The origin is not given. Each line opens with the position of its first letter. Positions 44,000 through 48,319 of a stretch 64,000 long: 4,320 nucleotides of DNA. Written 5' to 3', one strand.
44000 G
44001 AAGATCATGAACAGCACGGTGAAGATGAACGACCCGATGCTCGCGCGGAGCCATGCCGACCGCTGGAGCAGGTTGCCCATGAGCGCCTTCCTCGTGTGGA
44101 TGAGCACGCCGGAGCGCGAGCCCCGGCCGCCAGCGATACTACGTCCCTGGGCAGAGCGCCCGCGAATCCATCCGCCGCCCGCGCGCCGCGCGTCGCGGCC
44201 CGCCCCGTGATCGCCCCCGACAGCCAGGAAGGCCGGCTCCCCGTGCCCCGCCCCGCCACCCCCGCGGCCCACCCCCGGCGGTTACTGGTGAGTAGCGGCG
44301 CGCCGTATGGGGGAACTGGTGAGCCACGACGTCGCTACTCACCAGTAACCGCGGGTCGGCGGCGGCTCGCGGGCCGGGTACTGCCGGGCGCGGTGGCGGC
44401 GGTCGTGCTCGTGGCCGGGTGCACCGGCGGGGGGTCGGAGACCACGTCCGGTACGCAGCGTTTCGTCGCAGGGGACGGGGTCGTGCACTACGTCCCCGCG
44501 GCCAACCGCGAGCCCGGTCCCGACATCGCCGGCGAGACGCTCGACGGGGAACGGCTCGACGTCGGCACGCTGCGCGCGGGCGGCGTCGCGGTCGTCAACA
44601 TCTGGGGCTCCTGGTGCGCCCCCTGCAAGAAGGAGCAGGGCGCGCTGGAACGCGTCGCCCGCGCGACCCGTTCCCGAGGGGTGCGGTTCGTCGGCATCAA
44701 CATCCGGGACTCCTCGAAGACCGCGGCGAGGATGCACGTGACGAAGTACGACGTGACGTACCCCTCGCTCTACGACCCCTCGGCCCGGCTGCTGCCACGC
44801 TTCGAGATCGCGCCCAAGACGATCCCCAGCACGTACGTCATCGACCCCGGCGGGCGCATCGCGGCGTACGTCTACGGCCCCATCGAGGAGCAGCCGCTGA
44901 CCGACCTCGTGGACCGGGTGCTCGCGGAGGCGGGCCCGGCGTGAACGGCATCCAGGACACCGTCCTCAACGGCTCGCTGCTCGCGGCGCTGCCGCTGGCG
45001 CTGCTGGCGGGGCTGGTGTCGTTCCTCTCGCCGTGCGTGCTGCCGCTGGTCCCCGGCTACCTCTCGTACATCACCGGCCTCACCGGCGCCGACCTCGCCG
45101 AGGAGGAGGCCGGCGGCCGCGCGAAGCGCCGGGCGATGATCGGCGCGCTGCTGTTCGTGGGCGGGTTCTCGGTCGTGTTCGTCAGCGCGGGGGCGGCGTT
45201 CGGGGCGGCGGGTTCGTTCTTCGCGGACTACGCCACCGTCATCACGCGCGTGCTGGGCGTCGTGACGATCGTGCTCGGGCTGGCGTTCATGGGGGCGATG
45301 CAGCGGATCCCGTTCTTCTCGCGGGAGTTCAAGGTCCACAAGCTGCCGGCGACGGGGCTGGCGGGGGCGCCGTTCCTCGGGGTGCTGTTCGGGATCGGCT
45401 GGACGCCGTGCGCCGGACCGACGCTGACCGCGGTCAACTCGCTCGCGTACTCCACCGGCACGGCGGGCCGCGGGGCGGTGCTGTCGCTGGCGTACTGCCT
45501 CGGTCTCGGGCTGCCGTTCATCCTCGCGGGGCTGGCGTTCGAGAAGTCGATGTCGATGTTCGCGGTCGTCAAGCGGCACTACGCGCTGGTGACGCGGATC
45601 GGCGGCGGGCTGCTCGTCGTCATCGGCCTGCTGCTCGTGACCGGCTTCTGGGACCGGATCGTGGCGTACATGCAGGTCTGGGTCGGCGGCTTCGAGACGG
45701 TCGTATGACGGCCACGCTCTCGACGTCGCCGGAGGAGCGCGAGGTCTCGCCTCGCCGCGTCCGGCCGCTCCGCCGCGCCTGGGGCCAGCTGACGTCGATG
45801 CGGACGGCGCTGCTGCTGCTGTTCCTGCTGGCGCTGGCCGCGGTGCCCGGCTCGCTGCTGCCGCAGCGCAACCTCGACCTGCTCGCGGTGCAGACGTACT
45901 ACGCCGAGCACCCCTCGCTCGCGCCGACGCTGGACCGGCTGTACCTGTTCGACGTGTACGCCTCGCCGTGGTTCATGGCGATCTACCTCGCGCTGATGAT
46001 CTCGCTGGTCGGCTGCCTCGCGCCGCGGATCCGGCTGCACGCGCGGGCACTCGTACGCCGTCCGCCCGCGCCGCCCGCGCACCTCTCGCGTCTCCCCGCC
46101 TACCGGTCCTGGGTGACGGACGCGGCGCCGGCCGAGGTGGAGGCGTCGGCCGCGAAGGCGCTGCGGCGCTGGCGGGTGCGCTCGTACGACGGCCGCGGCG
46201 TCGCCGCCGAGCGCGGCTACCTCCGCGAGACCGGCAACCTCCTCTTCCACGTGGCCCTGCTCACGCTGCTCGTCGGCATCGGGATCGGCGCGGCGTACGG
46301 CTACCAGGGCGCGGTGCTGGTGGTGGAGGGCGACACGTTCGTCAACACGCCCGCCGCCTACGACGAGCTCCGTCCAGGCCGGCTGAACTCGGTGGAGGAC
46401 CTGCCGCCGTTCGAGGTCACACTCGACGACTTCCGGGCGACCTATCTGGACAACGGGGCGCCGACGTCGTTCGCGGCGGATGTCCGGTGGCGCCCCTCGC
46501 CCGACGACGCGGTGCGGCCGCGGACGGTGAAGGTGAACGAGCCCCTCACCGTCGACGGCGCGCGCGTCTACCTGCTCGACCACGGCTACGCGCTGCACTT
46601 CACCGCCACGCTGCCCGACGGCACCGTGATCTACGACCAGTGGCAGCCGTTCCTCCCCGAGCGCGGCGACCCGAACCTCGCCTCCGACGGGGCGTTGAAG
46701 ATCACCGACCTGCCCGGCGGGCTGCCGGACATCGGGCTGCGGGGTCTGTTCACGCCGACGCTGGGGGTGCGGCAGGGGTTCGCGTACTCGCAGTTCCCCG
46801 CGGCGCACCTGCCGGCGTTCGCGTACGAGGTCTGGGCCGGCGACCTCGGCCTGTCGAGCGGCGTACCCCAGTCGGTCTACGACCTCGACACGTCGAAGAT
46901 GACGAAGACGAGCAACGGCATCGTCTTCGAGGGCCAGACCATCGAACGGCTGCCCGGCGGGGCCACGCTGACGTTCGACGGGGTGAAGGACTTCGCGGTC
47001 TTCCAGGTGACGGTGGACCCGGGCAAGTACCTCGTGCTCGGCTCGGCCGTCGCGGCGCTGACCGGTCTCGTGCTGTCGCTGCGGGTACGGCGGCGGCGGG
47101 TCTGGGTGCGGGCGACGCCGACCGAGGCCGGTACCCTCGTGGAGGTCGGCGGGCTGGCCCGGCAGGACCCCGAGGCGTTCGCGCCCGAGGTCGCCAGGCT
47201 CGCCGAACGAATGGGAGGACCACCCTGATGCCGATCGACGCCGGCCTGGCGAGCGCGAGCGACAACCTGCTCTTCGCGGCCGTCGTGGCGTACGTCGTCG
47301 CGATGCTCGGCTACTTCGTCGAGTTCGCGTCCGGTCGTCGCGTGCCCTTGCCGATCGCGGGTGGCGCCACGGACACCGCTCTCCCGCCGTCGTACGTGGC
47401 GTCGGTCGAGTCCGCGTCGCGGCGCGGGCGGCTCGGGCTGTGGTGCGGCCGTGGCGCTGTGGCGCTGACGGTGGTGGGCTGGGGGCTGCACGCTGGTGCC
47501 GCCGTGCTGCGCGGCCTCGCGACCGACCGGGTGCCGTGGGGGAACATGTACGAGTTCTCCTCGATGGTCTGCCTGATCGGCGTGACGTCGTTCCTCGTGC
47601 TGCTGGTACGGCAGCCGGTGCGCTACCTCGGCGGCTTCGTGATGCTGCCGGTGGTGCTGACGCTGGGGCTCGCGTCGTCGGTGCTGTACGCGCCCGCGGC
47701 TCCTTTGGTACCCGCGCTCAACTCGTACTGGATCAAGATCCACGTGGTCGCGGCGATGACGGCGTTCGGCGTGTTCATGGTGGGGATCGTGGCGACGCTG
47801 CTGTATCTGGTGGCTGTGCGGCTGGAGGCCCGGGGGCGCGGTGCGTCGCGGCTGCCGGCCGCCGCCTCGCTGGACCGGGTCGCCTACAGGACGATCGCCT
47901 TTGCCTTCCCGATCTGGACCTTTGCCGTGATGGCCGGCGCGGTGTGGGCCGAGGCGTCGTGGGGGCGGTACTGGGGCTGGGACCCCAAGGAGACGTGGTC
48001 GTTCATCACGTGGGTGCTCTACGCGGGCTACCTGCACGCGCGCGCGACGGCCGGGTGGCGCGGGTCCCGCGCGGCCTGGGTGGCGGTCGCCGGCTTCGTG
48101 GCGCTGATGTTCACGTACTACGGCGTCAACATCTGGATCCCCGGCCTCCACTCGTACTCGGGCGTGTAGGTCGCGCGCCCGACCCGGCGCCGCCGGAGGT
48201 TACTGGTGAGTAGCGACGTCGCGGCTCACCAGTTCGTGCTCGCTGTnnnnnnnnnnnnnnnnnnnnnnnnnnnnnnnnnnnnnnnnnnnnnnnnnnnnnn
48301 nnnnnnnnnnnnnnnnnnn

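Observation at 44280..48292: Two structured repeats with 18-bp inverted arms and an inverted central spacer bracket the resA-ccdA-resB-ccsA cluster, and lie in the promoter regions of three respiratory operons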

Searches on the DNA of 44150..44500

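Call 65: search_rna_families(source=window, start=44150, end=44500, threshold=evalue, max_evalue=1)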
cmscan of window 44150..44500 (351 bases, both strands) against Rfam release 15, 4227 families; matches with E-value up to 1: 4.
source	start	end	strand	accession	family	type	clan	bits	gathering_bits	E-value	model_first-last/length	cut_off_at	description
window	44272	44356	-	RF03322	mir-1641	Gene; miRNA;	-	28.4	104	0.0005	1-85/85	no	mir-1641 microRNA precursor family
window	44261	44366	+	RF03976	MIR898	Gene; miRNA;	-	27.9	75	0.00065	1-154/154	no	MIR898 microRNA precursor family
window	44278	44355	+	RF01059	mir-598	Gene; miRNA;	-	23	69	0.016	1-80/80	no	mir-598 microRNA precursor family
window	44271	44358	-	RF03991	mir-9209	Gene; miRNA;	-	17.2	90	0.66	1-72/72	no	mir-9209 microRNA precursor family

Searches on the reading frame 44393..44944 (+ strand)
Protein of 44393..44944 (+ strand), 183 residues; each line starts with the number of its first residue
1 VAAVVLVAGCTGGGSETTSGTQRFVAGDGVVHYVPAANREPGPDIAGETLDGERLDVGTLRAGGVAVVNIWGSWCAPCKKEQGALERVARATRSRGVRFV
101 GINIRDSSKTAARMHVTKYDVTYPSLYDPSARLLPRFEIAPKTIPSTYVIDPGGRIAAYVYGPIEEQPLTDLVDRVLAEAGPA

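Call 12: search_protein_families(library=pfam, proteins=[window:44393-44944:+])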
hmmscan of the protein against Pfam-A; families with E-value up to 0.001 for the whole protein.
window:44393-44944:+ (183 aa): 4 families
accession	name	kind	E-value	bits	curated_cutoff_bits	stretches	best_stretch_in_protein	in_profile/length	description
PF00578.27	AhpC-TSA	-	1.2e-16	61.2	26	1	41-158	4-123/124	AhpC/TSA family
PF08534.16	Redoxin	-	5.1e-15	56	26.6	1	41-165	5-137/148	Redoxin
PF00085.26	Thioredoxin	-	9.8e-07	29.2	23.5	1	65-119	20-73/103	Thioredoxin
PF13905.12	Thioredoxin_8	-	1.5e-05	25.7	27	1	65-156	3-94/94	Thioredoxin-like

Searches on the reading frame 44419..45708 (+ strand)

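Call 12: search_protein_families(library=pfam, proteins=[window:44419-45708:+])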
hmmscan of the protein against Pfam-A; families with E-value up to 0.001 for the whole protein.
window:44419-45708:+ (429 aa): 1 family
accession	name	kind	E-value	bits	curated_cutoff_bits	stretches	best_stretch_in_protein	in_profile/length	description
PF02683.22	DsbD_TM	-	3.2e-11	43.4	27.1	1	189-378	3-189/219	Cytochrome C biogenesis protein transmembrane domain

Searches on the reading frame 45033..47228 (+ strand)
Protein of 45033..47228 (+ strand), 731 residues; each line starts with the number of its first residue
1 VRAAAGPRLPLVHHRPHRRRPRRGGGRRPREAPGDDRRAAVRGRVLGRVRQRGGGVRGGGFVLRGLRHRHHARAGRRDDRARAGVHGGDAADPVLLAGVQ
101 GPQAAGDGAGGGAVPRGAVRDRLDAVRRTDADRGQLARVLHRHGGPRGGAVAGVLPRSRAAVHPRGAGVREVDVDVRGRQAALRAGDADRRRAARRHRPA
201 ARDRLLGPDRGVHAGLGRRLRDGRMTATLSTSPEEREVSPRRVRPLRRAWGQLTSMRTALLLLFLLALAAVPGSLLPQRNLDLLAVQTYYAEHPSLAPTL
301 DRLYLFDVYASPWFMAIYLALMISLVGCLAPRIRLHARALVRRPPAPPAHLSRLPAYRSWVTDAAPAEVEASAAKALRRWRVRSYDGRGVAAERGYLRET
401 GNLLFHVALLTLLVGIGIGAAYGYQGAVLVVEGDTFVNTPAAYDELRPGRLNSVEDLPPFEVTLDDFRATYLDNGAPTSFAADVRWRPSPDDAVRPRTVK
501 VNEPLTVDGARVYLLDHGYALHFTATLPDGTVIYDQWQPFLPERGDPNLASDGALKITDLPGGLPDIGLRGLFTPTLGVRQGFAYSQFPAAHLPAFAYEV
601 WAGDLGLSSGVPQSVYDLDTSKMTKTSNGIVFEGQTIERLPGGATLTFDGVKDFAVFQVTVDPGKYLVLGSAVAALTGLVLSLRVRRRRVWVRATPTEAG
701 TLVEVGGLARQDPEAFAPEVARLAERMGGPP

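Call 12: search_protein_families(library=pfam, proteins=[window:45033-47228:+])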
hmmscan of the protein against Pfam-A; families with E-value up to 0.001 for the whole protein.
window:45033-47228:+ (731 aa): 1 family
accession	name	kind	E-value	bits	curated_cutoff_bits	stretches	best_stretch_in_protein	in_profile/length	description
PF05140.19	ResB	-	2.4e-131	439.4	24.6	1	256-720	1-485/486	ResB-like family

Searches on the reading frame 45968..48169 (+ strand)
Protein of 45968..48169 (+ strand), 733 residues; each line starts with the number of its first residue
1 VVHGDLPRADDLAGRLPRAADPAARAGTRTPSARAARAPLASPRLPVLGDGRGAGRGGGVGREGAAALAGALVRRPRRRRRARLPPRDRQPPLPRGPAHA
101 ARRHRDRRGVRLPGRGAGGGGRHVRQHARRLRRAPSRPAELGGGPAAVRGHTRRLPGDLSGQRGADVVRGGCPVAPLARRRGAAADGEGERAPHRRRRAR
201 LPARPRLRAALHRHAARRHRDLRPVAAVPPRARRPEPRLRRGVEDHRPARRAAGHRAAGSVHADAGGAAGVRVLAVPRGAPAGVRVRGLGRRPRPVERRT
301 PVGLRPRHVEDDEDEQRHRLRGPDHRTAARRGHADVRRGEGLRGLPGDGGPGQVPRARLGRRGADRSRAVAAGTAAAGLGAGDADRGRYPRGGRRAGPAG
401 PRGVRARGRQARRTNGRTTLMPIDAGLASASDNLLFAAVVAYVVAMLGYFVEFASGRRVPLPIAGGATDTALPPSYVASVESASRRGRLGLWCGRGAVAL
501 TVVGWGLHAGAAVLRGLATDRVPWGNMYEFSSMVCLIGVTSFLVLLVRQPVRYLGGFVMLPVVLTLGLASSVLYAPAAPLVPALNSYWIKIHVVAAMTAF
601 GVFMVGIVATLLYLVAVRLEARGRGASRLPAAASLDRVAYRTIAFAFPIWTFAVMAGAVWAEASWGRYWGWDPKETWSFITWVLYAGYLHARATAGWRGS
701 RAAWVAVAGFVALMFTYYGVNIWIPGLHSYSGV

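Call 12: search_protein_families(library=pfam, proteins=[window:45968-48169:+])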
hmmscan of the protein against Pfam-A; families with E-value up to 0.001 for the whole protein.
window:45968-48169:+ (733 aa): 1 family
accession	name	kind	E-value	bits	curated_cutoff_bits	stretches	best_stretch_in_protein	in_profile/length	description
PF01578.25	Cytochrom_C_asm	-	2.8e-48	164.8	29.9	1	524-728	1-212/212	Cytochrome C assembly protein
